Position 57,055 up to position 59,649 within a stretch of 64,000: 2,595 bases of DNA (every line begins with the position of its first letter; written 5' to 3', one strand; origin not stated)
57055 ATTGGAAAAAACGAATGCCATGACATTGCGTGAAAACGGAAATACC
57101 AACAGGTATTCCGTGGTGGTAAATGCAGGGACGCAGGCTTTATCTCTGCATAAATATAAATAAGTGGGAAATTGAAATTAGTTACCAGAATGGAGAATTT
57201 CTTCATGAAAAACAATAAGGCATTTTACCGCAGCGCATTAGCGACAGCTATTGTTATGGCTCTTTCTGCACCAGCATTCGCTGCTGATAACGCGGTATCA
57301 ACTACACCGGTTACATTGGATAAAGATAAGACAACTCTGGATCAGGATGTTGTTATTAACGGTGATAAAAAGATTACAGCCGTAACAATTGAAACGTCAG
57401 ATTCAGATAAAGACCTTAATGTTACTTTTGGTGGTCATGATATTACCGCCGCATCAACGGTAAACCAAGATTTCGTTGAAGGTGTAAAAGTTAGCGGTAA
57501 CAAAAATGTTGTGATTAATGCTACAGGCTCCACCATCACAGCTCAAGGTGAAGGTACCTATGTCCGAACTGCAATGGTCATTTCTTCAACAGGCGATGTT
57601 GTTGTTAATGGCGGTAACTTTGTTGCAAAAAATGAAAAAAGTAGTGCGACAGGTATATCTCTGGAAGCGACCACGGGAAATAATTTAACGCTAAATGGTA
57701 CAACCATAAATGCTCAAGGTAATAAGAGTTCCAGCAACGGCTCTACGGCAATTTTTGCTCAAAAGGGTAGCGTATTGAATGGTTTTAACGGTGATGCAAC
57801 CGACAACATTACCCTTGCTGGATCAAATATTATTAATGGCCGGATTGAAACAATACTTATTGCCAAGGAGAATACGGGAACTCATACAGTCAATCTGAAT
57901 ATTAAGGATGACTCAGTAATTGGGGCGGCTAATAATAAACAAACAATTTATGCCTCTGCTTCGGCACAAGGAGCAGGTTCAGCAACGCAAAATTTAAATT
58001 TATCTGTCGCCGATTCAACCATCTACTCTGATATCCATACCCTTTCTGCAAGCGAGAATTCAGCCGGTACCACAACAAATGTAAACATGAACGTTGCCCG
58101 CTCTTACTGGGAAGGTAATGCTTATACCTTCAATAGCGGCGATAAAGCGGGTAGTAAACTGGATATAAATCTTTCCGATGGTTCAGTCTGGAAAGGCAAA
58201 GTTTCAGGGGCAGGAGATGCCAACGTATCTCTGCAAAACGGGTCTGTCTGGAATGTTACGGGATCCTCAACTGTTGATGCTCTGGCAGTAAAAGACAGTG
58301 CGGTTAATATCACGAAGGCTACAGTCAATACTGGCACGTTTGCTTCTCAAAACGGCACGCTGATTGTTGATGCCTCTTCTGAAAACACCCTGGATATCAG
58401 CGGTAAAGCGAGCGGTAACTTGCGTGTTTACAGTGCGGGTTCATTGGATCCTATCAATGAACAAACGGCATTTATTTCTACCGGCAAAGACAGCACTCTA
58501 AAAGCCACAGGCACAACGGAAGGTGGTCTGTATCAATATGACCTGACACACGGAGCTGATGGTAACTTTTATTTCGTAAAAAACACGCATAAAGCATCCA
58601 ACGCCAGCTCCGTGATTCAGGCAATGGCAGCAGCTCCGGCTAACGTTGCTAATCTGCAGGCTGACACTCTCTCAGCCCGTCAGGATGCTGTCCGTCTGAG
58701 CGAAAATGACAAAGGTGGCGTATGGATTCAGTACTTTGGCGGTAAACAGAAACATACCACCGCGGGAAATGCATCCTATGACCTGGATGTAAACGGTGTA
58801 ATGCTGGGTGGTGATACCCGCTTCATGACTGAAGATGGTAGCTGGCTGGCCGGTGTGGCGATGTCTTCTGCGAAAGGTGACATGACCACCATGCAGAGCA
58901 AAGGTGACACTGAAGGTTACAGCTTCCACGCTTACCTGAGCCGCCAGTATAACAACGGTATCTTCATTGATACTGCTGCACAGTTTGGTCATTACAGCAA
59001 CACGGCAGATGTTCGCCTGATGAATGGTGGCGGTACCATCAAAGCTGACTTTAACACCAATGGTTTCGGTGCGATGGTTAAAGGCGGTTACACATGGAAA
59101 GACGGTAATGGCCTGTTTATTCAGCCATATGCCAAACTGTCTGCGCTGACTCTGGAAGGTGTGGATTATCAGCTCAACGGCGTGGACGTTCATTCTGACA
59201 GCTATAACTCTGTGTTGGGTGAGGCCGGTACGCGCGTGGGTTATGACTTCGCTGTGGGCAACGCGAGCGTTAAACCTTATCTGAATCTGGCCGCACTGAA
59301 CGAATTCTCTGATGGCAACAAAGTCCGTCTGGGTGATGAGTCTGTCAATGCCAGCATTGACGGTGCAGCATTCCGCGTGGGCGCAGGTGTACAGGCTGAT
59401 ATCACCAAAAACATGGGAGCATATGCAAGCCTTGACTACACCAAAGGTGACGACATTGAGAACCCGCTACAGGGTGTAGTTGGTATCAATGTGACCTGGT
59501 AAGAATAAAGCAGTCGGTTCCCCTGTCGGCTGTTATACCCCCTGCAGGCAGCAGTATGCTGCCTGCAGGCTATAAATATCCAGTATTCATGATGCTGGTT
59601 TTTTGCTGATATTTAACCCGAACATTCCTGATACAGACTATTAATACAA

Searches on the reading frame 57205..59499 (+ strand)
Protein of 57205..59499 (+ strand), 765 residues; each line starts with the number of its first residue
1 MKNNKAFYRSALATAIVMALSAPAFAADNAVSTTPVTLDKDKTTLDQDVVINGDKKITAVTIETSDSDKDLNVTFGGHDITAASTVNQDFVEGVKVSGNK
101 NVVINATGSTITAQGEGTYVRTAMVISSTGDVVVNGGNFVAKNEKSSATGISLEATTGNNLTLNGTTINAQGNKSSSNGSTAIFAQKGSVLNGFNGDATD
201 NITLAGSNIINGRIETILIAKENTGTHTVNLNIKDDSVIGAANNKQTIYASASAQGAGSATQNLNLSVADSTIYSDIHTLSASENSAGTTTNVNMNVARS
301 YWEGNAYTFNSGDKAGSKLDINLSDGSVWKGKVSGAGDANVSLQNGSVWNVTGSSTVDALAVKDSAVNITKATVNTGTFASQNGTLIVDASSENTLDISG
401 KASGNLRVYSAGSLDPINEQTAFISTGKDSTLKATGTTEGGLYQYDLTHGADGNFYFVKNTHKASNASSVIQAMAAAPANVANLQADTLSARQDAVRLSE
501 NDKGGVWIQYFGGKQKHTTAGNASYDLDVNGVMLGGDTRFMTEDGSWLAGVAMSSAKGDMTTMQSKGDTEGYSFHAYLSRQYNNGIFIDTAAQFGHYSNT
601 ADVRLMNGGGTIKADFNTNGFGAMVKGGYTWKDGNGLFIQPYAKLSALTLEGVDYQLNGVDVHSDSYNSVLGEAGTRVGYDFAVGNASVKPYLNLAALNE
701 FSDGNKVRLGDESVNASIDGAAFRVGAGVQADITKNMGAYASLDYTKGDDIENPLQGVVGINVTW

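Call 53: find_homologous_proteins(query=window:57205-59499:+, max_evalue=1e-20)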
Query window:57205-59499:+ (765 aa): 231 proteins with E <= 1e-20 among 8000 candidates; the best 120 are listed.
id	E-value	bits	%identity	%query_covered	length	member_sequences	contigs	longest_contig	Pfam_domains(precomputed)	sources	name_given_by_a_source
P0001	0.0e+0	1564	96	100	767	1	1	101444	PF03797.26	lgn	-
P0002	0.0e+0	1563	96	100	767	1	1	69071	PF03797.26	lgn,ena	-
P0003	0.0e+0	1561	96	100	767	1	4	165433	PF03797.26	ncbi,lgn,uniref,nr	ncbi:outer membrane autotransporter HyxB [Escherichia coli]|uniref:outer membrane autotransporter Hy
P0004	0.0e+0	1546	95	100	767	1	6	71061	PF03797.26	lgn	-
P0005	0.0e+0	1541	95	100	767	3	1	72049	PF03797.26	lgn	-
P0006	0.0e+0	1533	95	100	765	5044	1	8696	PF03797.26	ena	-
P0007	0.0e+0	1518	94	100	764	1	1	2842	PF03797.26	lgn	-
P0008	0.0e+0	1515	94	100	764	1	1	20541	PF03797.26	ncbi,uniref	ncbi:outer membrane autotransporter HyxB [Escherichia coli]|uniref:outer membrane autotransporter Hy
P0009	0.0e+0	1505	88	100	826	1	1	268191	PF03797.26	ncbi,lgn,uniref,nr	ncbi:outer membrane autotransporter HyxB [Escherichia coli]|uniref:outer membrane autotransporter Hy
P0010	0.0e+0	1502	93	100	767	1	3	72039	PF03797.26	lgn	-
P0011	0.0e+0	1498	88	100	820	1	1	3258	PF03797.26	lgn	-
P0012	0.0e+0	1498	88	100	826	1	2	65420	PF03797.26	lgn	-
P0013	0.0e+0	1496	88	100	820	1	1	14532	PF03797.26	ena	-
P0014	0.0e+0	1496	93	100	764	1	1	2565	PF03797.26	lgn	-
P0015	0.0e+0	1496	88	100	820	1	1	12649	PF03797.26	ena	-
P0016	0.0e+0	1495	88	100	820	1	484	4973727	PF03797.26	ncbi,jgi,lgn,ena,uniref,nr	ncbi:outer membrane autotransporter HyxB [Escherichia coli]|uniref:Putative autotransporter n=1 Tax=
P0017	0.0e+0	1495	88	100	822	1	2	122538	PF03797.26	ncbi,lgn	ncbi:outer membrane autotransporter HyxB [Escherichia coli]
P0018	0.0e+0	1495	88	100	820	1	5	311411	PF03797.26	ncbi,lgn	-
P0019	0.0e+0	1495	88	100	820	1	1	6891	PF03797.26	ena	-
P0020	0.0e+0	1495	93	100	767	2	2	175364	PF03797.26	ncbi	ncbi:outer membrane autotransporter HyxB [Escherichia coli]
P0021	0.0e+0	1494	88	100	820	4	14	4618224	PF03797.26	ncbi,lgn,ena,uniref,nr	ncbi:outer membrane autotransporter HyxB [Escherichia coli]|uniref:outer membrane autotransporter Hy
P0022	0.0e+0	1494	88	100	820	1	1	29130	PF03797.26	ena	-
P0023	0.0e+0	1494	88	100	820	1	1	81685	PF03797.26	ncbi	ncbi:outer membrane autotransporter HyxB [Escherichia coli]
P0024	0.0e+0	1494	88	100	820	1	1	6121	PF03797.26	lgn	-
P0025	0.0e+0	1494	88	100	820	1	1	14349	PF03797.26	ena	-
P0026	0.0e+0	1494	88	100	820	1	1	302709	PF03797.26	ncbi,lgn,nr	ncbi:outer membrane autotransporter HyxB [Escherichia coli]|nr:outer membrane autotransporter HyxB [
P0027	0.0e+0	1494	88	100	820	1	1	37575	PF03797.26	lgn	-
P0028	0.0e+0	1493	88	100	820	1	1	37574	PF03797.26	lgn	-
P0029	0.0e+0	1493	88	100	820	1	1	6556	PF03797.26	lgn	-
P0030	0.0e+0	1493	88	100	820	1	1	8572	PF03797.26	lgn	-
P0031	0.0e+0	1493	88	100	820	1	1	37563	PF03797.26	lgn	-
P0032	0.0e+0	1493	88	100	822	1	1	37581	PF03797.26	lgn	-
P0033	0.0e+0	1493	88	100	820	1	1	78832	PF03797.26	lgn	-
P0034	0.0e+0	1493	88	100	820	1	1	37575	PF03797.26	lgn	-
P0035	0.0e+0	1493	88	100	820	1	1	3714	PF03797.26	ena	-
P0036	0.0e+0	1492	88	100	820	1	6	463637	PF03797.26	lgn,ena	-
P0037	0.0e+0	1492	93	100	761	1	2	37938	PF03797.26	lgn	-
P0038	0.0e+0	1491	93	100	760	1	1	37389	PF03797.26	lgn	-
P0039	0.0e+0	1490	87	100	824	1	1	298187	PF03797.26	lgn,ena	-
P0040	0.0e+0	1488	87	100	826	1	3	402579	PF03797.26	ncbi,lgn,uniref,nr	ncbi:outer membrane autotransporter HyxB [Escherichia coli]|uniref:outer membrane autotransporter Hy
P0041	0.0e+0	1486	87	100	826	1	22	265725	PF03797.26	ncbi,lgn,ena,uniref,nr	ncbi:outer membrane autotransporter HyxB [Escherichia coli]|uniref:outer membrane autotransporter Hy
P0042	0.0e+0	1485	87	100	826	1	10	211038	PF03797.26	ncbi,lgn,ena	ncbi:outer membrane autotransporter HyxB [Escherichia coli]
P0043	0.0e+0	1484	78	100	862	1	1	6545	PF03797.26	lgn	-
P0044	0.0e+0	1483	88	100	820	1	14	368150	PF03797.26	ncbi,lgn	ncbi:TPA: outer membrane autotransporter HyxB [Escherichia coli]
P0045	0.0e+0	1483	87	100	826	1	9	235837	PF03797.26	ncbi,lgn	ncbi:outer membrane autotransporter HyxB [Escherichia coli]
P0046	0.0e+0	1478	87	100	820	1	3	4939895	PF03797.26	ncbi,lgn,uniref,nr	ncbi:autotransporter [Escherichia coli]|uniref:outer membrane autotransporter HyxB n=1 Tax=Escherich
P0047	0.0e+0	1475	87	100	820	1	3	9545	PF03797.26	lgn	-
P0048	0.0e+0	1474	87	100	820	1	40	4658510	PF03797.26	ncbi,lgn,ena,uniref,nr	ncbi:outer membrane autotransporter HyxB [Escherichia coli]|uniref:outer membrane autotransporter Hy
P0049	0.0e+0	1474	92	100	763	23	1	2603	PF03797.26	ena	-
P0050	0.0e+0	1472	87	100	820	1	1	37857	PF03797.26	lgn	-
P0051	0.0e+0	1472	93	100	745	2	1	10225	PF03797.26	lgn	-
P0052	0.0e+0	1472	87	100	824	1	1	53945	PF03797.26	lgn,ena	-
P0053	0.0e+0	1472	87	100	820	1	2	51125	PF03797.26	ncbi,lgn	ncbi:outer membrane autotransporter HyxB [Escherichia coli]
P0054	0.0e+0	1472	87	100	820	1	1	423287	PF03797.26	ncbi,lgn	-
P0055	0.0e+0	1472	87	100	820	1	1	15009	PF03797.26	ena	-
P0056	0.0e+0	1472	75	100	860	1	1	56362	PF03797.26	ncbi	ncbi:TPA: autotransporter outer membrane beta-barrel domain-containing protein [Escherichia coli]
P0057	0.0e+0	1471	87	100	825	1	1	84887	PF03797.26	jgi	jgi:outer membrane autotransporter protein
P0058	0.0e+0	1471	87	100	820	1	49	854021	PF03797.26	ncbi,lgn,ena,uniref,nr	ncbi:TPA: autotransporter outer membrane beta-barrel domain-containing protein [Escherichia coli]|un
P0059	0.0e+0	1471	87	100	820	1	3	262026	PF03797.26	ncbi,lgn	ncbi:TPA: outer membrane autotransporter HyxB [Escherichia coli]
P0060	0.0e+0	1471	91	100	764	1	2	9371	PF03797.26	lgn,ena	-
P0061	0.0e+0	1469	87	100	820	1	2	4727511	PF03797.26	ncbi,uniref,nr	ncbi:outer membrane autotransporter HyxB [Escherichia coli]|uniref:outer membrane autotransporter Hy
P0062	0.0e+0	1469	87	100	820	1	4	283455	PF03797.26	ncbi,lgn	ncbi:outer membrane autotransporter HyxB [Escherichia coli]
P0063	0.0e+0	1468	87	100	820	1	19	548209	PF03797.26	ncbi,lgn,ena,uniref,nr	ncbi:outer membrane autotransporter HyxB [Escherichia coli]|uniref:outer membrane autotransporter Hy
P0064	0.0e+0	1468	87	100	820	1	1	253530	PF03797.26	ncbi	ncbi:outer membrane autotransporter HyxB [Escherichia coli]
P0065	0.0e+0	1467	86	100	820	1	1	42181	PF03797.26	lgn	-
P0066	0.0e+0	1467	87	100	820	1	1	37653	PF03797.26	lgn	-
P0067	0.0e+0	1467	87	100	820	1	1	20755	PF03797.26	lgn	-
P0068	0.0e+0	1467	92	100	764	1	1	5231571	PF03797.26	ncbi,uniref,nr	ncbi:outer membrane autotransporter HyxB [Escherichia coli]|uniref:outer membrane autotransporter Hy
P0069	0.0e+0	1467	87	100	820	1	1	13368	PF03797.26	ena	-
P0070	0.0e+0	1466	86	100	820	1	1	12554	PF03797.26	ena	-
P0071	0.0e+0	1465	87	100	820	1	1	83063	PF03797.26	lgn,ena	-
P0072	0.0e+0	1465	87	100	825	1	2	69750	PF03797.26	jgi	-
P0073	0.0e+0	1465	87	100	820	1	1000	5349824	PF03797.26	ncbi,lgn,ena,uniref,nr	ncbi:outer membrane autotransporter HyxB [Escherichia coli]|uniref:outer membrane autotransporter Hy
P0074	0.0e+0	1465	87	100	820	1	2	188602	PF03797.26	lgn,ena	-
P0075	0.0e+0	1465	86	100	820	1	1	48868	PF03797.26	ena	-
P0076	0.0e+0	1465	86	100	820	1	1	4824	PF03797.26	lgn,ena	-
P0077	0.0e+0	1465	87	100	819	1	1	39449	PF03797.26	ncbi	ncbi:outer membrane autotransporter HyxB [Escherichia coli]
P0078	0.0e+0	1465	87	100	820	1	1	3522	PF03797.26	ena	-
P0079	0.0e+0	1464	87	100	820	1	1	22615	PF03797.26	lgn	-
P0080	0.0e+0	1464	86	100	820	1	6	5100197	PF03797.26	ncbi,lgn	ncbi:TPA: outer membrane autotransporter HyxB [Escherichia coli]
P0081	0.0e+0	1464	87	100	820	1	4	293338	PF03797.26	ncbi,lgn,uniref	ncbi:outer membrane autotransporter HyxB [Escherichia coli]|uniref:outer membrane autotransporter Hy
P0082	0.0e+0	1464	86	100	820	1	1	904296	PF03797.26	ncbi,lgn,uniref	ncbi:outer membrane autotransporter HyxB [Escherichia coli]|uniref:outer membrane autotransporter Hy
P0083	0.0e+0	1464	86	100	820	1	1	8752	PF03797.26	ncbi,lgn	ncbi:TPA: outer membrane autotransporter HyxB [Escherichia coli]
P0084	0.0e+0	1464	86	100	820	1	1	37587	PF03797.26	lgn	-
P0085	0.0e+0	1464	86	100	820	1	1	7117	PF03797.26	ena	-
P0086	0.0e+0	1464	86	100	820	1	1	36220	PF03797.26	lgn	-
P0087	0.0e+0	1464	86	100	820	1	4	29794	PF03797.26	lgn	-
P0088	0.0e+0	1463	86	100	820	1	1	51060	PF03797.26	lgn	-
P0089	0.0e+0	1463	86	100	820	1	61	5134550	PF03797.26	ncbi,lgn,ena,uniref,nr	ncbi:outer membrane autotransporter HyxB [Escherichia coli]|uniref:outer membrane autotransporter Hy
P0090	0.0e+0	1463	86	100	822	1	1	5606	PF03797.26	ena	-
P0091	0.0e+0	1463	87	100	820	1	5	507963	PF03797.26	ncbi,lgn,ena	ncbi:TPA: outer membrane autotransporter HyxB [Escherichia coli]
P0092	0.0e+0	1463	86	100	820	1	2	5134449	PF03797.26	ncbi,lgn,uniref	ncbi:TPA: outer membrane autotransporter HyxB [Escherichia coli]|uniref:outer membrane autotransport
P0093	0.0e+0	1463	86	100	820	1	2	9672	PF03797.26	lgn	-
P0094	0.0e+0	1463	86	100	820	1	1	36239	PF03797.26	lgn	-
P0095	0.0e+0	1463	86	100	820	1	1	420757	PF03797.26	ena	-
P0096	0.0e+0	1463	87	100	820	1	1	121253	PF03797.26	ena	-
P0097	0.0e+0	1463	86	100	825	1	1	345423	PF03797.26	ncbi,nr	ncbi:putative autotransporter [Escherichia coli H223]|nr:putative autotransporter [Escherichia coli 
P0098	0.0e+0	1463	86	100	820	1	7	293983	PF03797.26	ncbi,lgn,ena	ncbi:TPA: outer membrane autotransporter HyxB [Escherichia coli]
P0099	0.0e+0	1463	86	100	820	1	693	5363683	PF03797.26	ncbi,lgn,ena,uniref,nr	ncbi:outer membrane autotransporter HyxB [Escherichia coli]|uniref:outer membrane autotransporter Hy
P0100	0.0e+0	1463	86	100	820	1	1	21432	PF03797.26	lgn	-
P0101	0.0e+0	1463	86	100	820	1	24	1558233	PF03797.26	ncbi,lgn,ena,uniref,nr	ncbi:outer membrane autotransporter HyxB [Escherichia coli]|uniref:outer membrane autotransporter Hy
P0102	0.0e+0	1463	86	100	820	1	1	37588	PF03797.26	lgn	-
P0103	0.0e+0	1463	86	100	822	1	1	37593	PF03797.26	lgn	-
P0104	0.0e+0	1463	86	100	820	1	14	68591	PF03797.26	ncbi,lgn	ncbi:TPA: outer membrane autotransporter HyxB [Escherichia coli]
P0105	0.0e+0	1463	87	100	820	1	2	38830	PF03797.26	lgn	-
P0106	0.0e+0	1463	86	100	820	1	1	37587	PF03797.26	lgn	-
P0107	0.0e+0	1463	86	100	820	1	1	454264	PF03797.26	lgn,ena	-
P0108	0.0e+0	1463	86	100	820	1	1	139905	PF03797.26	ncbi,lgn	ncbi:TPA: outer membrane autotransporter HyxB [Escherichia coli]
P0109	0.0e+0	1463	86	100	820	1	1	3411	PF03797.26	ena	-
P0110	0.0e+0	1463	86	100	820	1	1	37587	PF03797.26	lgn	-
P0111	0.0e+0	1462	86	100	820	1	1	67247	PF03797.26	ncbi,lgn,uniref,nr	ncbi:outer membrane autotransporter HyxB [Escherichia coli]|uniref:outer membrane autotransporter Hy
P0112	0.0e+0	1462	86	100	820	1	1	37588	PF03797.26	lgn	-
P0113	0.0e+0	1462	86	100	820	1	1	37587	PF03797.26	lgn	-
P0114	0.0e+0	1462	86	100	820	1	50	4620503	PF03797.26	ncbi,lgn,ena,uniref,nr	ncbi:outer membrane autotransporter HyxB [Escherichia coli]|uniref:outer membrane autotransporter Hy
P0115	0.0e+0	1462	86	100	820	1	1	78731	PF03797.26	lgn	-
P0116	0.0e+0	1462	86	100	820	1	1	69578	PF03797.26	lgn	-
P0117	0.0e+0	1461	86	100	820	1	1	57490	PF03797.26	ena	-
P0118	0.0e+0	1461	86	100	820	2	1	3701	PF03797.26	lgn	-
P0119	0.0e+0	1461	86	100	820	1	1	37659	PF03797.26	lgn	-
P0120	0.0e+0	1461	86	100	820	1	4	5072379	PF03797.26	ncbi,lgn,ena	ncbi:TPA: outer membrane autotransporter HyxB [Escherichia coli]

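Call 64: find_encoding_contigs(protein=P0056, flank=3000, max_places=3)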
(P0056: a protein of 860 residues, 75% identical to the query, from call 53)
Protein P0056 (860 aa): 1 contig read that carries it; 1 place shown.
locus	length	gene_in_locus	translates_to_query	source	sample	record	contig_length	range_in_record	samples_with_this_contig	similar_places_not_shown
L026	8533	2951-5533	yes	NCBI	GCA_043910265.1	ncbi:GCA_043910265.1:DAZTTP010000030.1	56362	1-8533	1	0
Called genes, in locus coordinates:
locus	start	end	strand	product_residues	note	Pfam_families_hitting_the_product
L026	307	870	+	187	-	PF00589:Phage_integrase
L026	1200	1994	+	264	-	PF00196:GerE (weak)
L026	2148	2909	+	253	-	-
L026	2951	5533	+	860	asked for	PF03797:Autotransporter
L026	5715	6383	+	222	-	-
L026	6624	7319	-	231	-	PF02589:LUD_dom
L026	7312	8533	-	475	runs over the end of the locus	PF02589:LUD_dom, PF13187:Fer4_9 (faint), PF12797:Fer4_2 (faint), PF13183:Fer4_8, PF13237:Fer4_10 (faint), PF13534:Fer4_17 (weak), PF11870:LutB_C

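Call 65: find_encoding_contigs(protein=P0043, flank=3000, max_places=3)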
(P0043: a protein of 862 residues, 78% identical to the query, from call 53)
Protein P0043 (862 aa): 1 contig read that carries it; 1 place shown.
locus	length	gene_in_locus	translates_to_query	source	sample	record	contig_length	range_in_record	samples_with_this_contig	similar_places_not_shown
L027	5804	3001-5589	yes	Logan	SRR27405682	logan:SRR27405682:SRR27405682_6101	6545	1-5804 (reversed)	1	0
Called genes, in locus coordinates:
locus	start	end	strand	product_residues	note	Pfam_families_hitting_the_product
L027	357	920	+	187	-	PF00589:Phage_integrase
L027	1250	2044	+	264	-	PF00196:GerE (weak)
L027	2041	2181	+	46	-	-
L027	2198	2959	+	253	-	-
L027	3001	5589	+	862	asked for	PF03797:Autotransporter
